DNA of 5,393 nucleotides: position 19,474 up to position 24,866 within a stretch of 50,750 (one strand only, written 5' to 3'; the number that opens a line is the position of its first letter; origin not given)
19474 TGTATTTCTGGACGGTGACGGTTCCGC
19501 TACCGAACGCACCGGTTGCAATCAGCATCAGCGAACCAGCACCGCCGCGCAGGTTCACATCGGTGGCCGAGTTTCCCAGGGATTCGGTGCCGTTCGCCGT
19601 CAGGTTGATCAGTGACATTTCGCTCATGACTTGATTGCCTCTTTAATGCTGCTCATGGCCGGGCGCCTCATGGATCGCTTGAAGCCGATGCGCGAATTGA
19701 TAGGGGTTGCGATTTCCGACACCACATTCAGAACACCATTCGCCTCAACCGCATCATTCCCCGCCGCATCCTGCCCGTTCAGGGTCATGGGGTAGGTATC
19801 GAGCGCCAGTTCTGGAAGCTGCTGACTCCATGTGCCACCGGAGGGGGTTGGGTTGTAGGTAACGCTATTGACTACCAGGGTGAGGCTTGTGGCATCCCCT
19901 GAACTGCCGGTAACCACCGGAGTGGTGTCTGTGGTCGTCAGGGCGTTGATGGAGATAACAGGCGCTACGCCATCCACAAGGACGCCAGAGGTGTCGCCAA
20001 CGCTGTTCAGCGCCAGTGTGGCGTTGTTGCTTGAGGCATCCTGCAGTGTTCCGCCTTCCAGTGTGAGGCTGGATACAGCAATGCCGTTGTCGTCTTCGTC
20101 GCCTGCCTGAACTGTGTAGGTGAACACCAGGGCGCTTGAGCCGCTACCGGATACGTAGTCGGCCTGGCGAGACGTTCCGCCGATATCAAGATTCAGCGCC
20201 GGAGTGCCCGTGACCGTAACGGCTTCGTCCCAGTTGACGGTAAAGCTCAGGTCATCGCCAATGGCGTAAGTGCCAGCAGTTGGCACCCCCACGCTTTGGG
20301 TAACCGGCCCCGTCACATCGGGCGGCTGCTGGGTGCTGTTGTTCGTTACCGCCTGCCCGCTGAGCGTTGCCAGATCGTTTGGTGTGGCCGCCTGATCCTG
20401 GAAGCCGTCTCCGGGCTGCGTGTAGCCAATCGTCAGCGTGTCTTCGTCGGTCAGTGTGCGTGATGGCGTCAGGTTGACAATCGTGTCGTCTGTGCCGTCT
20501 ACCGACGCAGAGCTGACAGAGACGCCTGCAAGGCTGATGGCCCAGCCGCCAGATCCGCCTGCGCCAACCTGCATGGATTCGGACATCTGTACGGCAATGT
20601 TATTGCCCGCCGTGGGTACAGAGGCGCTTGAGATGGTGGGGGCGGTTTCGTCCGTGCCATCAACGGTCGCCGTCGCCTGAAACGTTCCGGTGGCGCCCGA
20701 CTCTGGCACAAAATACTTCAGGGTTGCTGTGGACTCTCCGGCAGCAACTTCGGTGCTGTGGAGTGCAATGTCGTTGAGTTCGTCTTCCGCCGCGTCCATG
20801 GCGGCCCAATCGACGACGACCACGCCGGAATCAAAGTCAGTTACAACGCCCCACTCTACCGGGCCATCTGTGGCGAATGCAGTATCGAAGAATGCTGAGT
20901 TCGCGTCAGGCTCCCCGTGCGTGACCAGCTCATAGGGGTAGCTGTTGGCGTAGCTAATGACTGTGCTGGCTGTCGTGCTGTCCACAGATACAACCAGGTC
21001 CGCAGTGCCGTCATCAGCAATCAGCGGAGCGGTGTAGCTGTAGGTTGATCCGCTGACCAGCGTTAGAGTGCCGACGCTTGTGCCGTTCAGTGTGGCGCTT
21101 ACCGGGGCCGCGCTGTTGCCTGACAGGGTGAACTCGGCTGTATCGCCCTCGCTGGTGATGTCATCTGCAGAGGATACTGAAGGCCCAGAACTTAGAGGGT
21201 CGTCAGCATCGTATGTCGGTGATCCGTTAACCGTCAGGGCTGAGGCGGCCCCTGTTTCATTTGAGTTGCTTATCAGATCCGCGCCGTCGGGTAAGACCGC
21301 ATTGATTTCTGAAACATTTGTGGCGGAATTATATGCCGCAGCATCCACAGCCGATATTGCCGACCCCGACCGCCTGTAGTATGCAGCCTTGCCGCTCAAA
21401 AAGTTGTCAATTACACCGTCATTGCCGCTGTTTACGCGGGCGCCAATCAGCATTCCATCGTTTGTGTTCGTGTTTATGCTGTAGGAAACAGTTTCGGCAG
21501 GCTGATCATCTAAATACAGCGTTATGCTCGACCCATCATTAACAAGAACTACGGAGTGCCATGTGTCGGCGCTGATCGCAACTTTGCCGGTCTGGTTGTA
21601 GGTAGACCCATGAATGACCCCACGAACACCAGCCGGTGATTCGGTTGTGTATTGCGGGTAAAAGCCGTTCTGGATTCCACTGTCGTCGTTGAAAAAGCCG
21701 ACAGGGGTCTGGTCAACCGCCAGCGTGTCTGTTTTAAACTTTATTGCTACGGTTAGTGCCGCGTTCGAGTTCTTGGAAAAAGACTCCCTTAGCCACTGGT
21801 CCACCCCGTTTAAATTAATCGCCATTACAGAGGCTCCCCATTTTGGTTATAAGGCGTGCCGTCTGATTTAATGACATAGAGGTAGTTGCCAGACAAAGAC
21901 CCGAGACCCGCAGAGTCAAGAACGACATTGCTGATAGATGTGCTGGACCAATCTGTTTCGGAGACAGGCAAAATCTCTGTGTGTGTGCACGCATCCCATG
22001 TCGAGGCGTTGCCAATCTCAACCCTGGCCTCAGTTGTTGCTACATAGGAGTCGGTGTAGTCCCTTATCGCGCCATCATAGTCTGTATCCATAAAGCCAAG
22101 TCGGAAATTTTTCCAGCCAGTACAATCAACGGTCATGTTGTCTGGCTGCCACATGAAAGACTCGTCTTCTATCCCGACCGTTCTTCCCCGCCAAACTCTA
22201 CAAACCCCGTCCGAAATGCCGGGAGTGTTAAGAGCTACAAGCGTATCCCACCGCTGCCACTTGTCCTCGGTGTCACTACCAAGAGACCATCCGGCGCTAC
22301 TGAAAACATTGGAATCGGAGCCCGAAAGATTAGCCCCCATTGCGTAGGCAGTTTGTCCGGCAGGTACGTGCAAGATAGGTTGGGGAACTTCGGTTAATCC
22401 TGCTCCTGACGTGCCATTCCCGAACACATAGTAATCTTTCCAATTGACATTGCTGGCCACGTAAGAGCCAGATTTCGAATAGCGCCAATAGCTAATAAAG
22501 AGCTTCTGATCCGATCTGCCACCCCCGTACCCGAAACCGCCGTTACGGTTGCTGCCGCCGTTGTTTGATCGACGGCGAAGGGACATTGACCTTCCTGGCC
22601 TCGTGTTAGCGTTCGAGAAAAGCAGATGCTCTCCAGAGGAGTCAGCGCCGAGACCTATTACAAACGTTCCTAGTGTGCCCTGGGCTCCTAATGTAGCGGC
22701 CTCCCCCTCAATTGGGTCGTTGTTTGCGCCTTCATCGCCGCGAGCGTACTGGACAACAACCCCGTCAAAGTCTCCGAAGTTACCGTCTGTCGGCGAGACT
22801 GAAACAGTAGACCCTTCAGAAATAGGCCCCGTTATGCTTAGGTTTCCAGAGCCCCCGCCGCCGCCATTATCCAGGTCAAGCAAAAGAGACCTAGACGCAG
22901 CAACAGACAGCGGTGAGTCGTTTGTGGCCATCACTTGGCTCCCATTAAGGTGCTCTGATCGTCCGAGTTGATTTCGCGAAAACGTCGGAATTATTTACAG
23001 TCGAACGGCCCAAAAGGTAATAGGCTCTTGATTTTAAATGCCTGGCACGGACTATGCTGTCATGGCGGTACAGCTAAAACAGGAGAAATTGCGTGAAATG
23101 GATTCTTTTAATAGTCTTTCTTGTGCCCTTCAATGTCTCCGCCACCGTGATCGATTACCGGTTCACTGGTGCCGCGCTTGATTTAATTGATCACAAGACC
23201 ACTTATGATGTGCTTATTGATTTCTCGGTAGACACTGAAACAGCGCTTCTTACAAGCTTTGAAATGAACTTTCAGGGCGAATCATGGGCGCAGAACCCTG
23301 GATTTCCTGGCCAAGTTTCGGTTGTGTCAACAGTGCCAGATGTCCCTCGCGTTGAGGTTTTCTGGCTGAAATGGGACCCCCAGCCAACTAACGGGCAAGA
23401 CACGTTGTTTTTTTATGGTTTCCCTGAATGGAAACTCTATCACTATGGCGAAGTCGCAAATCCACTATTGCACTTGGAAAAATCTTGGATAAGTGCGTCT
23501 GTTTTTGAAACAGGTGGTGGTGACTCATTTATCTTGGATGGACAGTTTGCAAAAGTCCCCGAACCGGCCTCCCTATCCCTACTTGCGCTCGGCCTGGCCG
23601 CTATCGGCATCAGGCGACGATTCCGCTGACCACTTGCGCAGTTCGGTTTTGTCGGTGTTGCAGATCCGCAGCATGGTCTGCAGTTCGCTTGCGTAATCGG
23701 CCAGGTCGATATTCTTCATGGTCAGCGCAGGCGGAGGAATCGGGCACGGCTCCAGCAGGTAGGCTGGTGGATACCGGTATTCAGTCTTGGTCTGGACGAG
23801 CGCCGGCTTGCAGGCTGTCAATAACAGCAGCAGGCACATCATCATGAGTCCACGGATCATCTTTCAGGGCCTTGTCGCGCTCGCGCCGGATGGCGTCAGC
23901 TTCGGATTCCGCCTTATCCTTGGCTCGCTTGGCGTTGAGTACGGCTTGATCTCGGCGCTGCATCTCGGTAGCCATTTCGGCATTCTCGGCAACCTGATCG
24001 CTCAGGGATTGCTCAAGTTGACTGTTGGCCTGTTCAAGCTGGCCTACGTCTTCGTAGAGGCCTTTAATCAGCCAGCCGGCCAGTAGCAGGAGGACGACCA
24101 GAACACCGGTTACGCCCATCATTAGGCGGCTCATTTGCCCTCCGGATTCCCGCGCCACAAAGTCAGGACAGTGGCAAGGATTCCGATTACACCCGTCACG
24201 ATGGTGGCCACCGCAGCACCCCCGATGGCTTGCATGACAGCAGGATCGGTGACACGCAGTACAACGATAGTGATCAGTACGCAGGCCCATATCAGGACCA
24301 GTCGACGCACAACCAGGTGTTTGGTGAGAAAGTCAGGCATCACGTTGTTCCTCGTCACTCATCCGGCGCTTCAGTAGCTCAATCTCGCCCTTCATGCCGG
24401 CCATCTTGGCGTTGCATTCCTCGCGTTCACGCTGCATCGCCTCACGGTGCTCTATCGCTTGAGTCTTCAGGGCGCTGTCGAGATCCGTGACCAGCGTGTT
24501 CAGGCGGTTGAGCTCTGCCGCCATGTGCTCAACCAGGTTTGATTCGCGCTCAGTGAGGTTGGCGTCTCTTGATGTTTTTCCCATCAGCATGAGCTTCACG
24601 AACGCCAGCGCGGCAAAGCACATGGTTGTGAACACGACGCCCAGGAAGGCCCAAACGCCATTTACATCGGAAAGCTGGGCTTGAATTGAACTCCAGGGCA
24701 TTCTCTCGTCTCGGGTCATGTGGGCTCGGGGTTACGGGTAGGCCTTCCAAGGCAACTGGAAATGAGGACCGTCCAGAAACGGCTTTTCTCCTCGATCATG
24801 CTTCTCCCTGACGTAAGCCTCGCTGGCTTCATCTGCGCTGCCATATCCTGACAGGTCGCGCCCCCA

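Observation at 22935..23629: Phage-borne PEP-CTERM (exosortase-sorted) protein gene driven by a near-consensus sigma54 promoter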

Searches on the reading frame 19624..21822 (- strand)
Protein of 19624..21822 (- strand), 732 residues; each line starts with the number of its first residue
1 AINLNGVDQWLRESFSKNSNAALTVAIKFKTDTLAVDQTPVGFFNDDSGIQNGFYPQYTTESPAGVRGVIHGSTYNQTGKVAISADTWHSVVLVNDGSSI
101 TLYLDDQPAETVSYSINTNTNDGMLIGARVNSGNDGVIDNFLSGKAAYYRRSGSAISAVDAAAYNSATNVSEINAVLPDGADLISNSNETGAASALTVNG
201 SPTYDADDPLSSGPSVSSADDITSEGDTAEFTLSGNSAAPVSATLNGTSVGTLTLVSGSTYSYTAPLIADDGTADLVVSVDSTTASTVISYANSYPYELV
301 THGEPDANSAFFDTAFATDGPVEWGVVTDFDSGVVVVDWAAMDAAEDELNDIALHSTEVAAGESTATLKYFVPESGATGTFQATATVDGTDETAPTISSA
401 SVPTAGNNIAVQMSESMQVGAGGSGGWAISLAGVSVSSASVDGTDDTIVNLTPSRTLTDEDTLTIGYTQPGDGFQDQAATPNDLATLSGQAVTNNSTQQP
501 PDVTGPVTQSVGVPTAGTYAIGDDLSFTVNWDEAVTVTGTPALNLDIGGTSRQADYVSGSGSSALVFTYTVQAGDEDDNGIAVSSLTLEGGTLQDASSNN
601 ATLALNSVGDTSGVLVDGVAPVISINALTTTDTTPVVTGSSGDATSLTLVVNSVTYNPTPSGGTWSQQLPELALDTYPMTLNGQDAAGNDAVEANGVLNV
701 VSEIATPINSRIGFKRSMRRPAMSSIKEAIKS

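Call 9: search_protein_families(library=phrogs, proteins=[window:19624-21822:-], max_evalue=0.001)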
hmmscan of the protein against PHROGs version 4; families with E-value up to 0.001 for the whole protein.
window:19624-21822:- (732 aa): 1 family
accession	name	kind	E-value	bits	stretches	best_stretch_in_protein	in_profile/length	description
phrog_30287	-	unknown function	4.3e-251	836.4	1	158-727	163-744/748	-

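Call 10: search_protein_families(library=pfam, proteins=[window:19624-21822:-], max_evalue=0.01)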
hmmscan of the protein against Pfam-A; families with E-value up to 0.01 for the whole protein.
window:19624-21822:- (732 aa): 3 families
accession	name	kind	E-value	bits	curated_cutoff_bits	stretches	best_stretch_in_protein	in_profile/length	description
PF13385.13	Laminin_G_3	-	6.4e-07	30.1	27.6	1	18-141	14-138/151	Concanavalin A-like lectin/glucanases superfamily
PF13753.12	SWM_repeat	-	5.5e-05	23.8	27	1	390-470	1-84/86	Putative flagellar system-associated repeat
PF02210.31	Laminin_G_2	-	0.0028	18.6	22.9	0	80-129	47-99/126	Laminin G domain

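Call 59: search_solved_structures(query=window:19624-21822:-, max_evalue=0.1)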
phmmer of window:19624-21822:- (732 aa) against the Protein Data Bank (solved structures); distinct sequences matched with E-value up to 0.1: 0.

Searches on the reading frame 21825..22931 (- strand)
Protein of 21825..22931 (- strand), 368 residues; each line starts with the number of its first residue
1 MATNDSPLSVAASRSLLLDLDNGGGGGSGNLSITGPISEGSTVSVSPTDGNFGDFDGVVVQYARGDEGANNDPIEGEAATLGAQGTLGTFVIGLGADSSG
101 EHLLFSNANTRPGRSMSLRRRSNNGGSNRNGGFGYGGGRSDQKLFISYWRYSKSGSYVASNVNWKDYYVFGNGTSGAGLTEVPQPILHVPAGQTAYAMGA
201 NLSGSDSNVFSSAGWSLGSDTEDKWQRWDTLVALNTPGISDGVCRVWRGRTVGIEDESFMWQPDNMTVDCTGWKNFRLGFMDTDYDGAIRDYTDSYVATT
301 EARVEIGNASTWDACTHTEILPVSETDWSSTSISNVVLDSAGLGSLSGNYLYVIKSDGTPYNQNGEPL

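Call 9: search_protein_families(library=phrogs, proteins=[window:21825-22931:-], max_evalue=0.001)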
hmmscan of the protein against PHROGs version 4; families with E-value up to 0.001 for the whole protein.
window:21825-22931:- (368 aa): 0 families

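Call 10: search_protein_families(library=pfam, proteins=[window:21825-22931:-], max_evalue=0.01)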
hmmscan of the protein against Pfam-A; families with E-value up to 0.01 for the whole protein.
window:21825-22931:- (368 aa): 0 families

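Call 60: search_solved_structures(query=window:21825-22931:-, max_evalue=1)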
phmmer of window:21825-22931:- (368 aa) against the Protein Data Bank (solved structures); distinct sequences matched with E-value up to 1: 1.
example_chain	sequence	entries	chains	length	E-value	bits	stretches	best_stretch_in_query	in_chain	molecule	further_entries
1pyf_A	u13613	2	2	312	0.0059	18.9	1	82-152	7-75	IolS protein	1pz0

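Call 61: find_homologous_proteins(query=window:21825-22931:-, max_evalue=0.00001)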
Query window:21825-22931:- (368 aa): 12 proteins with E <= 0.00001 among 7066 candidates.
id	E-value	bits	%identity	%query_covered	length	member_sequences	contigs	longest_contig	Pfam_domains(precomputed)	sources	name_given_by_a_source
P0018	3.3e-233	792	95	100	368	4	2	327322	-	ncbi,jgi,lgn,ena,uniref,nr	ncbi:hypothetical protein AWH63_06595 [Marinobacter sp. C18]|uniref:hypothetical protein n=1 Tax=Mar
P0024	5.7e-102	360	49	92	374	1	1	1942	-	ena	-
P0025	2.4e-100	354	50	93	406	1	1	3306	-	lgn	-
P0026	5.7e-96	340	51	92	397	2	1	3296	-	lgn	-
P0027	8.6e-96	339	48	98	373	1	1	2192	-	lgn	-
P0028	3.0e-88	315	51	89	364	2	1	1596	-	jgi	jgi:hypothetical protein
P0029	5.3e-80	287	48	89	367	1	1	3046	-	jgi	-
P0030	1.4e-79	286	46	92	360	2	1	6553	-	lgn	-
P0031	2.4e-78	282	45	92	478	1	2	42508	-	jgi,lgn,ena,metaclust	metaclust:\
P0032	2.9e-74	269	41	92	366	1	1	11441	-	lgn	-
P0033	1.6e-66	243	44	90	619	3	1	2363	-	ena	-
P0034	2.1e-18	85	31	62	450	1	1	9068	-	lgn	-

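Call 75: predict_structure(alignment_id=A4)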
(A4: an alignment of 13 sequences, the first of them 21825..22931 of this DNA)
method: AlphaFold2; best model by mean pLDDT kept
length: 368 residues; sequences in the alignment: 13
mean_pLDDT: 82.2   pTM: 0.83
mean pLDDT of the five models: 82.2, 77.2, 76.0, 73.7, 73.1
residues with pLDDT >= 90: 163; 70-90: 149; 50-70: 27; < 50: 29
segments of 3 or more residues with pLDDT < 50: 1-28
pLDDT, mean of each block of 10 residues (from residue 1): 31 27 39 89 91 86 93 93 90 82 90 92 63 86 94 80 83 70 75 87 80 87 92 91 93 94 85 88 76 95 93 91 89 91 75 91 88
secondary structure, 60 per line:
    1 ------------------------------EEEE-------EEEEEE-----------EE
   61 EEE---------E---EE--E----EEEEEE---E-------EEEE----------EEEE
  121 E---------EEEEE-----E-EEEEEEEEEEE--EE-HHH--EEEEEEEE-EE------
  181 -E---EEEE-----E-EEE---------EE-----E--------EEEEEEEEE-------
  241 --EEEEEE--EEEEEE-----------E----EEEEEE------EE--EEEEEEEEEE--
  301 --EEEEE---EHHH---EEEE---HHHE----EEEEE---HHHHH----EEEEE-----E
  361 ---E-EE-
elements in order: E31-34 E42-47 E59-63 E86-91 E103-106 E117-121 E131-135 E143-153 E164-171 E186-189 E197-199 E225-233 E243-248 E251-256 E273-278 E289-298 E303-307 E318-321 E333-337 H341-345 E350-354

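Call 78: fold_search(model_id=the predicted structure, library=pdb)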
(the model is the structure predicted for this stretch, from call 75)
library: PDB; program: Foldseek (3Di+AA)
matches with E <= 10: 802; with E <= 0.001: 77
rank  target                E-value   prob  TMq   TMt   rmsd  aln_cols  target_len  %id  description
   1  8q2a_A                1.8e-06  1.00  0.43  0.62   6.2       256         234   10  TtX122B - A domain of unknown function from the Teredinibacter turnerae protein TERTU_2913 (released 2024-03-13)
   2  5gmt_A                1.9e-06  1.00  0.37  0.48   6.6       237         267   15  Crystal structure of the marine PL-14 alginate lyase from Aplysia kurodai (released 2017-01-04)
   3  2zzj                  2.0e-06  1.00  0.40  0.59   4.8       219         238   13  Crystal structure of endo-beta-1,4-glucuronan lyase from fungus Trichoderma reesei (released 2009-05-05)
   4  5gmt_B                2.2e-06  1.00  0.36  0.48   6.5       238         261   14  Crystal structure of the marine PL-14 alginate lyase from Aplysia kurodai (released 2017-01-04)
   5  8q2a_C                2.6e-06  1.00  0.42  0.63   6.1       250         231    9  TtX122B - A domain of unknown function from the Teredinibacter turnerae protein TERTU_2913 (released 2024-03-13)
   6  6kzk_A                2.6e-06  1.00  0.35  0.50   5.8       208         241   12  Structure of alginate lyase Aly36B mutant K143A/M171A in complex with alginate trisaccharide (released 2020-09-23)
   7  6kcw                  4.3e-06  1.00  0.31  0.45   8.2       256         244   12  Structure of alginate lyase Aly36B (released 2020-06-24)
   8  8q28_B                5.3e-06  1.00  0.43  0.62   5.9       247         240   11  Se-Met labelled TtX122A - A domain of unknown function from the Teredinibacter turnerae protein TERTU_3803 (released 2024-03-13)
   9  6kcv_A                7.5e-06  1.00  0.34  0.48   5.6       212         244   12  Structure of alginate lyase Aly36B mutant K143A/Y185A in complex with alginate tetrasaccharide (released 2020-06-24)
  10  5hca_A                1.9e-05  1.00  0.32  0.42   6.7       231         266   10  Globular Domain of the Entamoeba histolytica calreticulin in complex with glucose (released 2016-08-31)
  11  8xvf_A                2.0e-05  1.00  0.33  0.44   9.1       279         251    8  Globular domain of Trichinella spiralis calreticulin (released 2024-04-03)
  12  5hca_B                2.2e-05  1.00  0.32  0.42   6.7       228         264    9  Globular Domain of the Entamoeba histolytica calreticulin in complex with glucose (released 2016-08-31)
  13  8q28_A                2.4e-05  1.00  0.44  0.64   5.4       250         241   12  Se-Met labelled TtX122A - A domain of unknown function from the Teredinibacter turnerae protein TERTU_3803 (released 2024-03-13)
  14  5ho2                  2.5e-05  1.00  0.40  0.20  10.5       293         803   12  Crystal structure of AbnA (open conformation), a GH43 extracellular arabinanase from Geobacillus stearothermophilus (released 2017-02-01)
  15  5lr0_B                2.8e-05  1.00  0.39  0.36   4.7       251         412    9  Binding domain of Botulinum Neurotoxin DC in complex with SialylT (released 2017-08-30)
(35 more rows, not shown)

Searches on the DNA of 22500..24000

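Call 93: search_rna_families(source=window, start=22500, end=24000, threshold=evalue, max_evalue=1)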
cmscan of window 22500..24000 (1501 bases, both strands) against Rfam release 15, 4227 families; matches with E-value up to 1: 2.
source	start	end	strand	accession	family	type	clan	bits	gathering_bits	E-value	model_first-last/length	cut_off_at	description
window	23408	23483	+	RF01714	Ocean-V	Gene; sRNA;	-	20.6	75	0.3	1-72/72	no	Ocean-V RNA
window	23054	23119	+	RF01502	Fungi_SRP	Gene;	CL00003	15.6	65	0.45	1-293/293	no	Fungal signal recognition particle RNA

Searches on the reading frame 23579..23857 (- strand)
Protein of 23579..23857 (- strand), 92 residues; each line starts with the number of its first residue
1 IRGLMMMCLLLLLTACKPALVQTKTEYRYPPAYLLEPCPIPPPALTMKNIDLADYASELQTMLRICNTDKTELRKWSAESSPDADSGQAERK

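Call 9: search_protein_families(library=phrogs, proteins=[window:23579-23857:-], max_evalue=0.001)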
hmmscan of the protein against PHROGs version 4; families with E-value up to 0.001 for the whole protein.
window:23579-23857:- (92 aa): 2 families
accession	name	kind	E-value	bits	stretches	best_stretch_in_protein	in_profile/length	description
phrog_456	-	lysis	2.6e-20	73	1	2-86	12-96/102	Rz-like spanin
phrog_3001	-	lysis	0.00064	20.6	1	31-76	7-52/70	Rz-like spanin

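Call 10: search_protein_families(library=pfam, proteins=[window:23579-23857:-], max_evalue=0.01)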
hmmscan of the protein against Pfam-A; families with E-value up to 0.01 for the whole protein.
window:23579-23857:- (92 aa): 1 family
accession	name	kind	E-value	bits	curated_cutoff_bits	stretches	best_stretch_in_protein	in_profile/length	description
PF23793.1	LysC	-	6.7e-16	58.4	27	1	11-79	1-68/69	Rz1-like lysis system protein LysC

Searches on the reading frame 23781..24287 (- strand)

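Call 9: search_protein_families(library=phrogs, proteins=[window:23781-24287:-], max_evalue=0.001)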
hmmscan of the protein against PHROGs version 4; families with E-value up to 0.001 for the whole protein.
window:23781-24287:- (168 aa): 5 families
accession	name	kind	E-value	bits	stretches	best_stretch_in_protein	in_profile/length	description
phrog_214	-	lysis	1.7e-18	68.1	1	57-161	9-113/176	Rz-like spanin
phrog_5151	-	lysis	1.2e-07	33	1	61-162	8-103/111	Rz-like spanin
phrog_739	-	lysis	1.6e-05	26.1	1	59-142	7-90/122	Rz-like spanin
phrog_462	-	other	4.8e-05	24.5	1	57-139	12-96/101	lipoprotein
phrog_89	-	lysis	6e-05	24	1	56-156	3-110/143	Rz-like spanin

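Call 10: search_protein_families(library=pfam, proteins=[window:23781-24287:-], max_evalue=0.01)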
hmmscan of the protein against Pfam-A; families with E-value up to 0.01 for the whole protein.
window:23781-24287:- (168 aa): 3 families
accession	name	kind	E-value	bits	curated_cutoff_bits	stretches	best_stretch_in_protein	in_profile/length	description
PF10828.13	DUF2570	-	0.00016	22.1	26.6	1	63-160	8-104/108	Protein of unknown function (DUF2570)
PF04977.20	DivIC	-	0.003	17.8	28.9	1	63-123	1-62/80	Septum formation initiator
PF10883.13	DUF2681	-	0.005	17.6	28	1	57-150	5-90/90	Protein of unknown function (DUF2681)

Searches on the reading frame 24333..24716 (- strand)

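Call 9: search_protein_families(library=phrogs, proteins=[window:24333-24716:-], max_evalue=0.001)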
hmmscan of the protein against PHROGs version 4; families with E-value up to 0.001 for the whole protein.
window:24333-24716:- (127 aa): 1 family
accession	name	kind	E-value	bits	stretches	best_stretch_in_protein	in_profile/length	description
phrog_2658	-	other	2.5e-05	25.5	1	20-121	7-105/126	hol-like chemotaxis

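Call 10: search_protein_families(library=pfam, proteins=[window:24333-24716:-], max_evalue=0.01)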
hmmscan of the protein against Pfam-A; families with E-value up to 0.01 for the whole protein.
window:24333-24716:- (127 aa): 1 family
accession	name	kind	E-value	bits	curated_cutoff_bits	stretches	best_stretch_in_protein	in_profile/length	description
PF00512.31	HisKA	-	0.0012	19.2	26.9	0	39-80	23-59/66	His Kinase A (phospho-acceptor) domain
